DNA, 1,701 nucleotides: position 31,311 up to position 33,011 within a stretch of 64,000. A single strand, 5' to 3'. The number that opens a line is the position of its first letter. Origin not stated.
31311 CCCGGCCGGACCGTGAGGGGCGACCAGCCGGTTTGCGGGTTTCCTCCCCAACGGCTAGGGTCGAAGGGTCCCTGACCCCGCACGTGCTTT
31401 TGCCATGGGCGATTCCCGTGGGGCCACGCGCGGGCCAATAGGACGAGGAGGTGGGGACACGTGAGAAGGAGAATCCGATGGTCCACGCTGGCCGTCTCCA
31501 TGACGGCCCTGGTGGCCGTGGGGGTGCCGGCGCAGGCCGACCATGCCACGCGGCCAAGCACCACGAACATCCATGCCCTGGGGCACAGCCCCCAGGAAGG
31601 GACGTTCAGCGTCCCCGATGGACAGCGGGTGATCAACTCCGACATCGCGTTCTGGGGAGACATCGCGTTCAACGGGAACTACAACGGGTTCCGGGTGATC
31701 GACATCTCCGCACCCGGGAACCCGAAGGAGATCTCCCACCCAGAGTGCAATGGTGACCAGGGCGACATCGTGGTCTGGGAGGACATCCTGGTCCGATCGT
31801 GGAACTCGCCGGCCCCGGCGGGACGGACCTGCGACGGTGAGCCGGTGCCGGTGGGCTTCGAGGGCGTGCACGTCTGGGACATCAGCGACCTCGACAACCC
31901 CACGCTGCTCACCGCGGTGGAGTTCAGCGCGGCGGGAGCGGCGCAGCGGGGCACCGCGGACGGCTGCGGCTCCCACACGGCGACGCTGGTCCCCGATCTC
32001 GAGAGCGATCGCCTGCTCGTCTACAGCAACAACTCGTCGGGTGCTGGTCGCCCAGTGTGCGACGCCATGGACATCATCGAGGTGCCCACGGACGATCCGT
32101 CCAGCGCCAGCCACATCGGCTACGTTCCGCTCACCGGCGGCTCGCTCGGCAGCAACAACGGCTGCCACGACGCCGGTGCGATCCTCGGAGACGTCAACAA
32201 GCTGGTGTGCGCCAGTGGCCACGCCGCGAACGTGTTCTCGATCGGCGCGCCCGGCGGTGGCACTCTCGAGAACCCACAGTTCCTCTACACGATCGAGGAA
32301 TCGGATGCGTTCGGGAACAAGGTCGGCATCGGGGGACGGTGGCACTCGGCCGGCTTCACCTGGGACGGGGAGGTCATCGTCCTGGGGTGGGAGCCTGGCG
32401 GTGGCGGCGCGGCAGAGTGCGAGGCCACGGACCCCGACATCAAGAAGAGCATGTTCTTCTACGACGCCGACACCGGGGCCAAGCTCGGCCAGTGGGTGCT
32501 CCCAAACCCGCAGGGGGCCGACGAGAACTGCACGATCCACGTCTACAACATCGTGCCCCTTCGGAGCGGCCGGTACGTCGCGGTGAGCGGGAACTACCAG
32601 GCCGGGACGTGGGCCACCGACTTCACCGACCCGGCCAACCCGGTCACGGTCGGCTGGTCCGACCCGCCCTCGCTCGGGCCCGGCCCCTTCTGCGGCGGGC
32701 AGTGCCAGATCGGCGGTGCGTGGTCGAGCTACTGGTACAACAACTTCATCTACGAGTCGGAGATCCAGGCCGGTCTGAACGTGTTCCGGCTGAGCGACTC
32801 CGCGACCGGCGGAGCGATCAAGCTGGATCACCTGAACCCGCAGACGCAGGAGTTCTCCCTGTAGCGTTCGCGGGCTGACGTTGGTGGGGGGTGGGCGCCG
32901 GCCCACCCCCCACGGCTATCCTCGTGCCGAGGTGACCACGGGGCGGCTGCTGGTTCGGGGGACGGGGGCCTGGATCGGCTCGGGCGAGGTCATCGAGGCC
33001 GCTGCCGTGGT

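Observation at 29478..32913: Tandem secreted LVIVD-repeat beta-propeller paralogs, one with a PA-domain insertion, wedged between uvrB and uvrA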

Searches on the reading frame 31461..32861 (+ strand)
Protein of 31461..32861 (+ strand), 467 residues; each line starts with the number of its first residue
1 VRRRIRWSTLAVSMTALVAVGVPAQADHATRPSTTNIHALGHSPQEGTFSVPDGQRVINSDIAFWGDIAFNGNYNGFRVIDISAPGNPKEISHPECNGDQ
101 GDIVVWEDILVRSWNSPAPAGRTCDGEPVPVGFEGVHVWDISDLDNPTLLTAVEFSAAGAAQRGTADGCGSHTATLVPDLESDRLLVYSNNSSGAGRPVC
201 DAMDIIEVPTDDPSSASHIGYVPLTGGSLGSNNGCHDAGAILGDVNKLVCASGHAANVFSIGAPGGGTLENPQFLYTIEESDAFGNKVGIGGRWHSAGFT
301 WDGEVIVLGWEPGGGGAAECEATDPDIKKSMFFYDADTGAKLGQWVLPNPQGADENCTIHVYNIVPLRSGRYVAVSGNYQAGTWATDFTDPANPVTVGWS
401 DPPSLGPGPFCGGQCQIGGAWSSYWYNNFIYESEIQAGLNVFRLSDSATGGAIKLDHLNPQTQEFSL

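Call 4: search_protein_families(library=pfam, proteins=[window:31461-32861:+], max_evalue=1)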
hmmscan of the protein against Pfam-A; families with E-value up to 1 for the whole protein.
seq(467 aa): 1 family
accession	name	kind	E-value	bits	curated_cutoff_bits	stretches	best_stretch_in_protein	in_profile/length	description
PF08309.17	LVIVD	-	0.00016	21.4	20.2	1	61-91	6-37/42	LVIVD repeat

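Call 5: search_protein_families(library=ncbifam, proteins=[window:31461-32861:+], max_evalue=1)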
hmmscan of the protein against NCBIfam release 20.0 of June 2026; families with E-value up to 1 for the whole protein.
seq(467 aa): 1 family
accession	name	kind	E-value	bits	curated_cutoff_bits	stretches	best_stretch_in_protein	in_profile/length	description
TIGR04312.1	choice_anch_B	subfamily_domain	0.00094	18.5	100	0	377-443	299-363/364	choice-of-anchor B family protein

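Call 9: find_homologous_proteins(query=window:31461-32861:+, max_evalue=0.00001)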
Query window:31461-32861:+ (467 aa): 4121 proteins with E <= 0.00001 among 8000 candidates; the best 120 are listed.
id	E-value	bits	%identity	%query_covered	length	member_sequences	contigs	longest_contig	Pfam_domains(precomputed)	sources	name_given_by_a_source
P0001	0.0e+0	1095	100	100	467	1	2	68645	-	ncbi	ncbi:MAG: LVIVD repeat-containing protein [Actinomycetota bacterium]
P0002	2.5e-251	853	77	100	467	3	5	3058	PF08309.18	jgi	jgi:hypothetical protein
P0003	6.8e-247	838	79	100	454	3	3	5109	PF08309.18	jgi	jgi:hypothetical protein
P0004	1.2e-245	834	76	100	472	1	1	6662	PF08309.18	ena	-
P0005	2.1e-239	814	77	100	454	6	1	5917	PF08309.18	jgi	jgi:hypothetical protein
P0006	1.1e-235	801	75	95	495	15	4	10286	-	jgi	jgi:hypothetical protein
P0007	2.6e-235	800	72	100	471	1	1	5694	-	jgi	jgi:hypothetical protein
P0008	3.4e-235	800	76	100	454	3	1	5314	-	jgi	-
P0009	1.3e-233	795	75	94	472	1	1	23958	-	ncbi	-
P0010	5.2e-231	786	74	97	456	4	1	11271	PF08309.18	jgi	jgi:hypothetical protein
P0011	5.1e-229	779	70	100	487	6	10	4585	-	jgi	jgi:hypothetical protein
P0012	4.6e-228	776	74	94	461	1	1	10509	PF08309.18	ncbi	-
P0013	1.2e-226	772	75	94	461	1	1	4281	PF08309.18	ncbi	-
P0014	6.0e-226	769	68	100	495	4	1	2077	-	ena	-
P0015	4.0e-225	767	67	100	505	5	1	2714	-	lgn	-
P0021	3.1e-221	754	70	100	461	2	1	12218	PF08309.18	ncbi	-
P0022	3.1e-221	754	70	100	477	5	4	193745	PF08309.18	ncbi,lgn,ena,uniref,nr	ncbi:LVIVD repeat-containing protein [Amycolatopsis palatopharyngis]|uniref:LVIVD repeat-containing 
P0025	1.5e-220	751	74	94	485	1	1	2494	PF08309.18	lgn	-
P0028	2.6e-217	741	70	100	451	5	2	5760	PF08309.18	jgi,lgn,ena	-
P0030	2.8e-217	741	72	95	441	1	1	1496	PF08309.18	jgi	jgi:hypothetical protein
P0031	2.1e-215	735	72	95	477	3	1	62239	PF08309.18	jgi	jgi:hypothetical protein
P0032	8.7e-215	732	72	94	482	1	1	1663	PF08309.18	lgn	-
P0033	5.0e-214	730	66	100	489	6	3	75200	PF08309.18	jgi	jgi:LVIVD repeat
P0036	4.0e-213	727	66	100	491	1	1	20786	PF08309.18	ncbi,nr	ncbi:MAG: hypothetical protein GEU93_16850 [Propionibacteriales bacterium]|nr:hypothetical protein [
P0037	4.3e-213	727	68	100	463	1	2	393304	PF08309.18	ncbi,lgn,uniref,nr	ncbi:LVIVD repeat-containing protein [Haloactinopolyspora alba]|uniref:LVIVD repeat-containing prote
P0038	4.9e-213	727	70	100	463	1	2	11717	PF08309.18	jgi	-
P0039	1.8e-212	725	69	100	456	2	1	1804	PF08309.18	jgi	jgi:LVIVD repeat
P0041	5.4e-212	723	67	100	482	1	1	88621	PF08309.18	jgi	jgi:hypothetical protein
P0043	2.6e-210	718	66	100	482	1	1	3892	PF08309.18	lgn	-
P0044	4.4e-210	717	68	100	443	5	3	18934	PF08309.18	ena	-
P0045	5.4e-210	717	68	100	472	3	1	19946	PF08309.18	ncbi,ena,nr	ncbi:MAG TPA: hypothetical protein VI540_05245 [Gaiellaceae bacterium]|nr:hypothetical protein [Gaie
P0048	4.1e-209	714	66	100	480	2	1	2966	PF08309.18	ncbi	-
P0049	5.8e-209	713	66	100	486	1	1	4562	PF08309.18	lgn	-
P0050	7.9e-209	713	70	94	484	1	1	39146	PF08309.18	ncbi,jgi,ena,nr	ncbi:MAG TPA: hypothetical protein VM324_01720 [Egibacteraceae bacterium]|nr:hypothetical protein [E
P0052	1.9e-208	712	68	100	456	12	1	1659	PF08309.18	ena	-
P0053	2.3e-208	711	66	100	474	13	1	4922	PF08309.18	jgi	jgi:hypothetical protein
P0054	5.8e-208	710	66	100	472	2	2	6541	PF08309.18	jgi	jgi:hypothetical protein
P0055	9.5e-208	709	69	100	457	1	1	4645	PF08309.18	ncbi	-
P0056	2.5e-207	708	71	94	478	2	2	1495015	PF08309.18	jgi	jgi:hypothetical protein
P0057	2.5e-207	708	74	92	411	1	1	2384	PF08309.18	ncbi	-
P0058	8.4e-207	706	68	100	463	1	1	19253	PF08309.18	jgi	jgi:hypothetical protein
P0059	8.8e-207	706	66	100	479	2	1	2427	PF08309.18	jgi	jgi:hypothetical protein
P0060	3.5e-206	704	70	94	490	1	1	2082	PF08309.18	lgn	-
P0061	4.9e-206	704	66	100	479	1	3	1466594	PF08309.18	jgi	jgi:hypothetical protein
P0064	9.5e-206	703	70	94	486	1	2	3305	PF08309.18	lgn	-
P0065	1.1e-205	702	71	94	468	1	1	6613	PF08309.18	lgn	-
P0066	2.1e-205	701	70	95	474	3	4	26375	PF08309.18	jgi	jgi:hypothetical protein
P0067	3.4e-205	701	70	94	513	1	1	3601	PF08309.18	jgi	jgi:hypothetical protein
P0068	3.5e-205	701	69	95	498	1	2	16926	PF08309.18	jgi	jgi:hypothetical protein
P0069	4.7e-205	700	69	94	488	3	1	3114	PF08309.18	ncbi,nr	ncbi:MAG: hypothetical protein M3524_10435 [Actinomycetota bacterium]|nr:hypothetical protein [Actin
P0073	2.1e-204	698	66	99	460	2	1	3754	PF08309.18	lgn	-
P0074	4.5e-204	697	65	99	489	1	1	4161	PF08309.18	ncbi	-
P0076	6.9e-203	693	67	100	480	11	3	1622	PF08309.18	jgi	jgi:hypothetical protein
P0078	1.2e-202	692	67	100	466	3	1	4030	PF08309.18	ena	-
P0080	2.1e-202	692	68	94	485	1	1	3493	PF08309.18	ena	-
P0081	2.2e-202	692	64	100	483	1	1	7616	PF08309.18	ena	-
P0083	4.9e-202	690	67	98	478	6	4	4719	PF08309.18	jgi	jgi:hypothetical protein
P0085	5.6e-202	690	71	94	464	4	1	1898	PF08309.18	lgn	-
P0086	1.9e-201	688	65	100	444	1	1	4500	PF08309.18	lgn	-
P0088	1.0e-200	686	66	100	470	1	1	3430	PF08309.18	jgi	jgi:LVIVD repeat-containing protein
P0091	3.3e-200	684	68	94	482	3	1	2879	PF08309.18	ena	-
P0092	5.7e-200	684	67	95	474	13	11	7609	PF08309.18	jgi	jgi:hypothetical protein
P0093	1.4e-199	682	68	100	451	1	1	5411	PF08309.18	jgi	jgi:hypothetical protein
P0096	6.3e-199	680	65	100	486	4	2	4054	PF08309.18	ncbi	-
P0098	7.7e-199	680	64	99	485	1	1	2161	PF08309.18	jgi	jgi:hypothetical protein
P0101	4.1e-198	677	68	94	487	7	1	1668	PF08309.18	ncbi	-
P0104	1.1e-197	676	65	100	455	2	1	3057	PF08309.18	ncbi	-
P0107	3.6e-196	671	66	94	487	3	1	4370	PF08309.18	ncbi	-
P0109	2.7e-194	665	65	100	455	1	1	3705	PF08309.18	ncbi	-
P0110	2.8e-194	665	65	100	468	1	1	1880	PF08309.18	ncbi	-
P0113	5.1e-194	664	64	100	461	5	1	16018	PF08309.18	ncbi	ncbi:MAG: LVIVD repeat-containing protein [Actinomycetota bacterium]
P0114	6.6e-194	664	64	100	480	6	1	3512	PF08309.18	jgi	jgi:hypothetical protein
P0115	6.7e-194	664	66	97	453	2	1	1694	PF08309.18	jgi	jgi:hypothetical protein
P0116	9.0e-194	663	68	93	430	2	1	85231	PF08309.18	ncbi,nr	ncbi:hypothetical protein [Jiangella aurantiaca]|nr:hypothetical protein [Jiangella aurantiaca]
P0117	1.1e-193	663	66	100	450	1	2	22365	PF08309.18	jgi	jgi:hypothetical protein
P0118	1.2e-193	663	65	100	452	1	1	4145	PF08309.18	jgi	jgi:hypothetical protein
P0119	2.0e-193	662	64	100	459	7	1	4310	PF08309.18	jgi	jgi:hypothetical protein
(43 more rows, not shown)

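Call 10: search_solved_structures(query=window:31461-32861:+, max_evalue=1, show_alignments=2)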
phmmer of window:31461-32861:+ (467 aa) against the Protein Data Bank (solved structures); distinct sequences matched with E-value up to 1: 0.

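Call 37: search_solved_structures(query=A2, max_evalue=10, show_alignments=3)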
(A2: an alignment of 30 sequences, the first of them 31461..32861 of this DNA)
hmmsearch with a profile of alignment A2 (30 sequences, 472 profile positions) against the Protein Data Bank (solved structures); distinct sequences matched with E-value up to 10: 2.
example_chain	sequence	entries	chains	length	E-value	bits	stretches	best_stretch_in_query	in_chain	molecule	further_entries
5hrm_A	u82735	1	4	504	0.15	14.1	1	118-155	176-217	Haloalkylphosphorus hydrolase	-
5ioj_A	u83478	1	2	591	0.26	13.2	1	118-155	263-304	Haloalkylphosphorus hydrolase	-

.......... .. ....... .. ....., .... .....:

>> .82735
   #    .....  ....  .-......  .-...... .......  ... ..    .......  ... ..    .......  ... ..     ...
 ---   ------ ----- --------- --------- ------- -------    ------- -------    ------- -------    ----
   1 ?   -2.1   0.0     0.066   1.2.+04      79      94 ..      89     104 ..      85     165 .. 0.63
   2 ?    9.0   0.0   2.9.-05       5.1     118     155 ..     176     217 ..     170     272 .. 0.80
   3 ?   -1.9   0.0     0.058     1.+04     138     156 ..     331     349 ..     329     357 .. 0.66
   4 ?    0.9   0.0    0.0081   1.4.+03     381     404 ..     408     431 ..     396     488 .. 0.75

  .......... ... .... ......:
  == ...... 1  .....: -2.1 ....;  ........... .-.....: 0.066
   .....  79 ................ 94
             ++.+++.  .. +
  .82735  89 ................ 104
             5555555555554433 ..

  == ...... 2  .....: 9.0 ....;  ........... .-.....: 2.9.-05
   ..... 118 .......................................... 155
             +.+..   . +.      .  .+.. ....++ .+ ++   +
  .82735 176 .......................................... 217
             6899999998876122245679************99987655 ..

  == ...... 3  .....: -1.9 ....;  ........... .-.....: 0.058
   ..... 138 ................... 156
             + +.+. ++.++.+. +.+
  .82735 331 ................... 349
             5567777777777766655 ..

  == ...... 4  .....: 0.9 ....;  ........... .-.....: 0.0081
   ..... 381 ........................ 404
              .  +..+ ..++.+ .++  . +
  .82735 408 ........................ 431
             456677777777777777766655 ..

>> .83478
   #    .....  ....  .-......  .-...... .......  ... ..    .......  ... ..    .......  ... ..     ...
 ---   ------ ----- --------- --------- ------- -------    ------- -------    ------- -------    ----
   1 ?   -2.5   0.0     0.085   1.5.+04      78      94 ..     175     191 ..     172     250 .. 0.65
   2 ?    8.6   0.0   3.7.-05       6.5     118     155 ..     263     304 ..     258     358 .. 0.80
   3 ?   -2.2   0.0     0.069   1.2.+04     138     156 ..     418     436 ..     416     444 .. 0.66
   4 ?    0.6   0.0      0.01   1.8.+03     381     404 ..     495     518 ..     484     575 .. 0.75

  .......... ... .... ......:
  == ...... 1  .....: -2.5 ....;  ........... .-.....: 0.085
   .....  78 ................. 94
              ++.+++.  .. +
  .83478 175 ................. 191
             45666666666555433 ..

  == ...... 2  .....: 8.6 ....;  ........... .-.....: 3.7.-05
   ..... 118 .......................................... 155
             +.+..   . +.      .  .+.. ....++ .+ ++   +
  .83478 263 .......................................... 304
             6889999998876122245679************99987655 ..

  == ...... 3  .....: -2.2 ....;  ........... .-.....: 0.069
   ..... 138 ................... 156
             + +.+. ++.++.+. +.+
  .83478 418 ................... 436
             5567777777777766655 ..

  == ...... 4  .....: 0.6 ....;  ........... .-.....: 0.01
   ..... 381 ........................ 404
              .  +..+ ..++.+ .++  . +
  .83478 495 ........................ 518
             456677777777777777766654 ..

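Call 68: predict_structure(alignment_id=A2)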
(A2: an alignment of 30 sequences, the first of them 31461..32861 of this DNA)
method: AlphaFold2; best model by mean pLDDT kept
length: 467 residues; sequences in the alignment: 30
mean_pLDDT: 89.2   pTM: 0.89
mean pLDDT of the five models: 89.2, 88.8, 87.9, 86.4, 86.0
residues with pLDDT >= 90: 311; 70-90: 122; 50-70: 24; < 50: 10
segments of 3 or more residues with pLDDT < 50: 1-3, 19-24
pLDDT, mean of each block of 10 residues (from residue 1): 53 54 62 94 88 83 97 95 96 87 95 88 91 93 98 90 83 92 94 83 95 96 92 92 96 95 94 97 90 92 96 80 90 98 93 86 94 95 96 97 77 69 97 95 95 95 91
secondary structure, 60 per line:
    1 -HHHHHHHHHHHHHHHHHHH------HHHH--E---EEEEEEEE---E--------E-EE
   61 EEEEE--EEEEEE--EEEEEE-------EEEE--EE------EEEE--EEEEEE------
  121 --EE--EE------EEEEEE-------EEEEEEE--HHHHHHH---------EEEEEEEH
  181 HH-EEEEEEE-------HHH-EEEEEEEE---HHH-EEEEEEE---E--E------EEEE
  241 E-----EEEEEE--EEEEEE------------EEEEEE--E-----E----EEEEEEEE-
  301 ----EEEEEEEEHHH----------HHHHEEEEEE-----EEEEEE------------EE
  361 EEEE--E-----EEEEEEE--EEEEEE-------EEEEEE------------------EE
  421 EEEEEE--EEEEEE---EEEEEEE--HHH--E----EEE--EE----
elements in order: H2-20 H27-30 E37-44 E59-65 E68-73 E76-81 E89-92 E103-106 E109-114 E135-140 E148-154 H157-163 E173-179 E184-190 E202-209 E217-223 E237-241 E247-252 E255-260 E273-278 E292-299 E305-312 H326-329 E330-335 E341-346 E359-364 E373-379 E382-387 E395-400 E419-426 E429-434 E438-444 E457-459

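Call 70: fold_search(model_id=the predicted structure, library=pdb)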
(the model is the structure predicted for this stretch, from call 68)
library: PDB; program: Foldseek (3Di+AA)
matches with E <= 10: 1309; with E <= 0.001: 800
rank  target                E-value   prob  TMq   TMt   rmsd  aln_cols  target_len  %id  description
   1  5hrm_B                1.7e-10  1.00  0.58  0.55   6.4       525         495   13  Crystal structure of phosphotriesterase from Sphingobium sp. TCM1 (released 2016-07-13)
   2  5hrm_A                2.0e-10  1.00  0.57  0.54   7.9       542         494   12  Crystal structure of phosphotriesterase from Sphingobium sp. TCM1 (released 2016-07-13)
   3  9t9w_A                2.1e-08  1.00  0.46  0.58   5.6       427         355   11  Crystal structure of beta-TrCP bound by diphosphorylated I-kappa-B-alpha degron peptide (released 2026-04-08)
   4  9tes_A                3.8e-08  1.00  0.46  0.59   5.9       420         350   12  Crystal structure of beta-TrCP bound by diphosphorylated PDCD4 degron peptide (released 2026-04-08)
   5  8fky_SP               4.0e-08  1.00  0.46  0.53   6.1       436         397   11  Human nucleolar pre-60S ribosomal subunit (State F) (released 2023-07-12)
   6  6wnx_G                4.6e-08  1.00  0.46  0.52   6.1       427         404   10  FBXW11-SKP1 in complex with a pSer33/pSer37 Beta-Catenin peptide (released 2020-05-06)
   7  9t8y_A                6.2e-08  1.00  0.47  0.60   5.6       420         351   11  Crystal structure of beta-TrCP bound by monophosphorylated NRF2 degron peptide. (released 2026-04-08)
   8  9tdz_A                6.2e-08  1.00  0.46  0.58   5.7       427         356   11  Crystal structure of beta-TrCP bound by diphosphorylated claspin degron peptide (released 2026-04-08)
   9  9tg7_A                7.1e-08  1.00  0.46  0.58   5.8       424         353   10  Crystal structure of beta-TrCP bound by monophosphorylated WEE1 degron peptide (released 2026-04-08)
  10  6wnx_A                7.8e-08  1.00  0.47  0.53   5.4       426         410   11  FBXW11-SKP1 in complex with a pSer33/pSer37 Beta-Catenin peptide (released 2020-05-06)
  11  9cnx_B                8.6e-08  1.00  0.41  0.51   8.6       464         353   10  CryoEM structure of BAM in complex with the PTB1 closed-state inhibitor (in DDM detergent) (released 2024-12-25)
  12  6m90_A                9.0e-08  1.00  0.46  0.53   5.7       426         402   11  Monophosphorylated pSer33 b-Catenin peptide, b-TrCP/Skp1, NRX-2776 ternary complex (released 2019-04-03)
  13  8qpv_B                9.0e-08  1.00  0.39  0.47   9.6       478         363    9  Handover Complex: BAM bound OmpX and extended SurA (released 2024-09-25)
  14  6wnx_D                9.5e-08  1.00  0.46  0.52   5.9       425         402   10  FBXW11-SKP1 in complex with a pSer33/pSer37 Beta-Catenin peptide (released 2020-05-06)
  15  6m93_A                1.0e-07  1.00  0.46  0.53   5.6       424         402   11  Monophosphorylated pSer33 b-Catenin peptide, b-TrCP/Skp1, NRX-1933 ternary complex (released 2019-04-03)
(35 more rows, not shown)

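Call 86: search_protein_representatives(protein=window:31461-32861:+)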
Query: 467 residues. Proteins with E-value up to 0.001 (for the whole library): 2051; up to 1e-10: 853; up to 1e-30: 231. The best 150 are listed.
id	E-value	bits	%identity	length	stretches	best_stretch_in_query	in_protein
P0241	3.7e-218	741.9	52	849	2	37-466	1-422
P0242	1.6e-157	541.8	63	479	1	4-467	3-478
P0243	3.6e-157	540.7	59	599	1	1-463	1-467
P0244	7.5e-123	427.5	51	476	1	2-466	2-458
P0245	5.1e-122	424.7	51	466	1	1-467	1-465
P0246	6.4e-118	411.2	53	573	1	10-463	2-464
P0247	1.0e-116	407.2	51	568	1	26-465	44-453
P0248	3.0e-115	402.4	58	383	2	231-467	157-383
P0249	1.7e-113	396.6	64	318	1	168-467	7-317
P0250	4.9e-110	385.2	49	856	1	8-467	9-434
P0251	3.5e-107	375.8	54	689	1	55-466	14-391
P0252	2.0e-103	363.4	57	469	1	22-349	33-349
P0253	1.2e-102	360.9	50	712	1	33-466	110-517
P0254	1.2e-102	360.9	67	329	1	222-467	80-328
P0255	1.9e-99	350.3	47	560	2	167-463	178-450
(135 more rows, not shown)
